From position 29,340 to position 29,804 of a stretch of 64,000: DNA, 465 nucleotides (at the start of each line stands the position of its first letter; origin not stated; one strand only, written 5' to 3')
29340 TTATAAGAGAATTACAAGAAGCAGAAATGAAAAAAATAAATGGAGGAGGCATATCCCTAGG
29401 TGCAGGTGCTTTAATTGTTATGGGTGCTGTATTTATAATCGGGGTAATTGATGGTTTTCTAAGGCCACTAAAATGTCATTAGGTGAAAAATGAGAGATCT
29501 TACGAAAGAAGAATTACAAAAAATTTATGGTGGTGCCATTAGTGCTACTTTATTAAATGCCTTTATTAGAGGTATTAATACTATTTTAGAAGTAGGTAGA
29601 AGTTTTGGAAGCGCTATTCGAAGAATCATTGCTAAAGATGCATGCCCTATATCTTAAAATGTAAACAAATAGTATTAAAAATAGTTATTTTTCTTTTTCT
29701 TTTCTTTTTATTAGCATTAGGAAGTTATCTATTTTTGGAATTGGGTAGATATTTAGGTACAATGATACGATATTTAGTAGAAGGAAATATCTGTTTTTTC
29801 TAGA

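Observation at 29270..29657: Pair of double-glycine-leader peptides with GxxxG motifs: a two-peptide (class IIb-like) bacteriocin, the first lacking a canonical start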

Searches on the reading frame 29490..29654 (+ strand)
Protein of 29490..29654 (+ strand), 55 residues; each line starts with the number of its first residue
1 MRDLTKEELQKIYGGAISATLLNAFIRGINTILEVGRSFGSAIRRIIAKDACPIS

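Call 7: search_protein_families(library=pfam, max_evalue=1, proteins=[window:29490-29654:+])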
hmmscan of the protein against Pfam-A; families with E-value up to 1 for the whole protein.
seq(55 aa): 2 families
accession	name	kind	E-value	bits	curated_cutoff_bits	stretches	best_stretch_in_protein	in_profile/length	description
PF16934.11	Mersacidin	-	0.081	13.1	27.6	1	2-16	6-20/34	Two-component Enterococcus faecalis cytolysin (EFC)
PF03047.20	ComC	-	0.13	12.5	20.4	1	4-19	13-28/31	COMC family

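Call 8: search_protein_families(library=ncbifam, max_evalue=1, proteins=[window:29490-29654:+])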
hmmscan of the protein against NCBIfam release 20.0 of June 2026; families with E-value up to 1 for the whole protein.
seq(55 aa): 5 families
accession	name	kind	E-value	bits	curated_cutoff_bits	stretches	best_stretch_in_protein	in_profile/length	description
TIGR01847.1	bacteriocin_sig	domain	0.017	15.7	15.7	1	4-15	4-15/15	bacteriocin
NF038034.1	lactGbeta_entB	subfamily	0.041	14.1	37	1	4-16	1-13/38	lactococcin G-beta/enterocin 1071B family bacteriocin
NF033772.1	pheromone_VP1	equivalog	0.048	13.9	85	1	3-18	11-26/65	peptide pheromone VP1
NF033214.1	ComC_Streptocco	equivalog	0.07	12.8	50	1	3-17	12-26/41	competence-stimulating peptide ComC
NF058620.1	EFG2_Bacteroid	exception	0.16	10.3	1000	1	11-46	548-583/717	elongation factor G2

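Call 39: search_solved_structures(query=window:29490-29654:+, max_evalue=10)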
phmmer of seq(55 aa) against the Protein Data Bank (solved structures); distinct sequences matched with E-value up to 10: 0.

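Call 50: search_protein_families(library=ncbifam, alignment_id=A3, max_evalue=0.1)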
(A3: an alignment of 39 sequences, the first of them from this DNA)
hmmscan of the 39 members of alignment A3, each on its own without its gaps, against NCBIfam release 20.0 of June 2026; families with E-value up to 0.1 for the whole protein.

A. member 1, seq(55 aa): 4 families
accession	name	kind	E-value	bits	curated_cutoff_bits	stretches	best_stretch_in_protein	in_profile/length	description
TIGR01847.1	bacteriocin_sig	domain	0.017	15.7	15.7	1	4-15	4-15/15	bacteriocin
NF038034.1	lactGbeta_entB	subfamily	0.041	14.1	37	1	4-16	1-13/38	lactococcin G-beta/enterocin 1071B family bacteriocin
NF033772.1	pheromone_VP1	equivalog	0.048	13.9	85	1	3-18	11-26/65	peptide pheromone VP1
NF033214.1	ComC_Streptocco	equivalog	0.07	12.8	50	1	3-17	12-26/41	competence-stimulating peptide ComC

B. families by the number of members that match (of 39 scanned): 20 families
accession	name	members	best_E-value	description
TIGR03949.1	bact_IIb_cerein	17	7.6e-06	class IIb bacteriocin, lactobin A/cerein 7B family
TIGR01847.1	bacteriocin_sig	16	0.00044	bacteriocin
NF038034.1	lactGbeta_entB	12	0.0006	lactococcin G-beta/enterocin 1071B family bacteriocin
NF038035.1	lactGalph_entA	8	0.0046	lactococcin G-alpha/enterocin 1071A family bacteriocin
NF047798.1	leader_Chryseo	4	9.7e-05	bacteriocin-like protein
NF033456.1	RiPP_CCRG-2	4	0.00075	CCRG-2 family RiPP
NF033383.2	induct_EntF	3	0.0024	EntF family bacteriocin induction factor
NF045747.1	MPN313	3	0.064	MPN313 family protein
NF000539.0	plantaricin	2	0.0051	plantaricin C family lantibiotic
NF009381.0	PRK12740.1-5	2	0.0084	elongation factor G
NF033214.1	ComC_Streptocco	2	0.07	competence-stimulating peptide ComC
NF033215.1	BlpC_Streptocco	1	0.011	quorum-sensing system pheromone BlpC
NF005460.0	PRK07056.1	1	0.045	amidase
NF033772.1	pheromone_VP1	1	0.048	peptide pheromone VP1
TIGR03921.1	T7SS_mycosin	1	0.052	type VII secretion-associated serine protease mycosin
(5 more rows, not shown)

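Call 69: find_homologous_proteins(query=window:29490-29654:+, max_evalue=0.001)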
Query seq(55 aa) (55 aa): 4 proteins with E <= 0.001 among 4 candidates.
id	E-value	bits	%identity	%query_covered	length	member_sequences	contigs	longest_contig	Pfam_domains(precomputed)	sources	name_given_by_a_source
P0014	5.2e-26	106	98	100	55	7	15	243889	-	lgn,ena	-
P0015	3.0e-22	94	95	100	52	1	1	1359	-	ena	-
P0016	8.7e-19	83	74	98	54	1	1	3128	-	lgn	-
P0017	1.8e-11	61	97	62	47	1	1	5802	-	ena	-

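Call 70: find_encoding_contigs(protein=P0014, flank=4000, max_places=10)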
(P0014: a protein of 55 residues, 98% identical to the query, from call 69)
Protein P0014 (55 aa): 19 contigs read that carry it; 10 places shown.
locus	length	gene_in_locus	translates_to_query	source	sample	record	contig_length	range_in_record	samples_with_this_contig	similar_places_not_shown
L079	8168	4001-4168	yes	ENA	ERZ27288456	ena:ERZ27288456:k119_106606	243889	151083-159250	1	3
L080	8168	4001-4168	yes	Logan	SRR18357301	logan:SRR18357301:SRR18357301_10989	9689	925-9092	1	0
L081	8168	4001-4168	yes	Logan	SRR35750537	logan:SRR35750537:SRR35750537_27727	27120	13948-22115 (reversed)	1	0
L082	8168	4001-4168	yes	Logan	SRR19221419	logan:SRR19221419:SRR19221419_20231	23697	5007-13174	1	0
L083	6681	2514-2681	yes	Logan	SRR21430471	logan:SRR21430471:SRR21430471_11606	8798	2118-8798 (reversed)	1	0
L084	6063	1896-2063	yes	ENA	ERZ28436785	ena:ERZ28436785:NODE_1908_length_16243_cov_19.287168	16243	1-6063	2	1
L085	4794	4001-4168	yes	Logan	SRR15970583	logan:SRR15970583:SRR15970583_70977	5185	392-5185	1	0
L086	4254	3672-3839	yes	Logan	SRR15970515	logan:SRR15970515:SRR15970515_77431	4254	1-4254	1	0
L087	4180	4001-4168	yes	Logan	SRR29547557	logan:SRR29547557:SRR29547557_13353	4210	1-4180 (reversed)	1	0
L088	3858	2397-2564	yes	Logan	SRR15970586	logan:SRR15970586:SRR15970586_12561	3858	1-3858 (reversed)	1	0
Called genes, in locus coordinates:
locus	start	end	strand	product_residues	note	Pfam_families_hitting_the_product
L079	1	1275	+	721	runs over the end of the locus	PF01136:Peptidase_U32, PF12392:DUF3656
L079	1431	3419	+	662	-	PF03412:Peptidase_C39, PF00664:ABC_membrane, PF00005:ABC_tran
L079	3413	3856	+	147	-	-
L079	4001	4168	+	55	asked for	-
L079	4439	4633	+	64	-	PF01165:Ribosomal_S21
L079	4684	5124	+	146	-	PF09424:YqeY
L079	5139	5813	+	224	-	PF00293:NUDIX, PF19368:WHD_AraR, PF21906:WHD_NrtR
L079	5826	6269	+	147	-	-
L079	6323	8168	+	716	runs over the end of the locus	PF00493:MCM (faint), PF00004:AAA, PF07724:AAA_2, PF07728:AAA_5 (weak), PF10431:ClpB_D2-small (weak)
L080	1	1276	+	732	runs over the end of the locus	?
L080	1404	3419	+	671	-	PF03412:Peptidase_C39, PF00664:ABC_membrane, PF00005:ABC_tran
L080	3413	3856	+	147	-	-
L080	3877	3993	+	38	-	-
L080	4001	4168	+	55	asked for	-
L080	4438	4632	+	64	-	PF01165:Ribosomal_S21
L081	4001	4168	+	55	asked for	-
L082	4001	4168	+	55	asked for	-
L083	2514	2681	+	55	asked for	-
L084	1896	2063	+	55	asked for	-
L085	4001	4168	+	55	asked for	-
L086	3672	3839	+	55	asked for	-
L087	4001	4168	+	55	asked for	-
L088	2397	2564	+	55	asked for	-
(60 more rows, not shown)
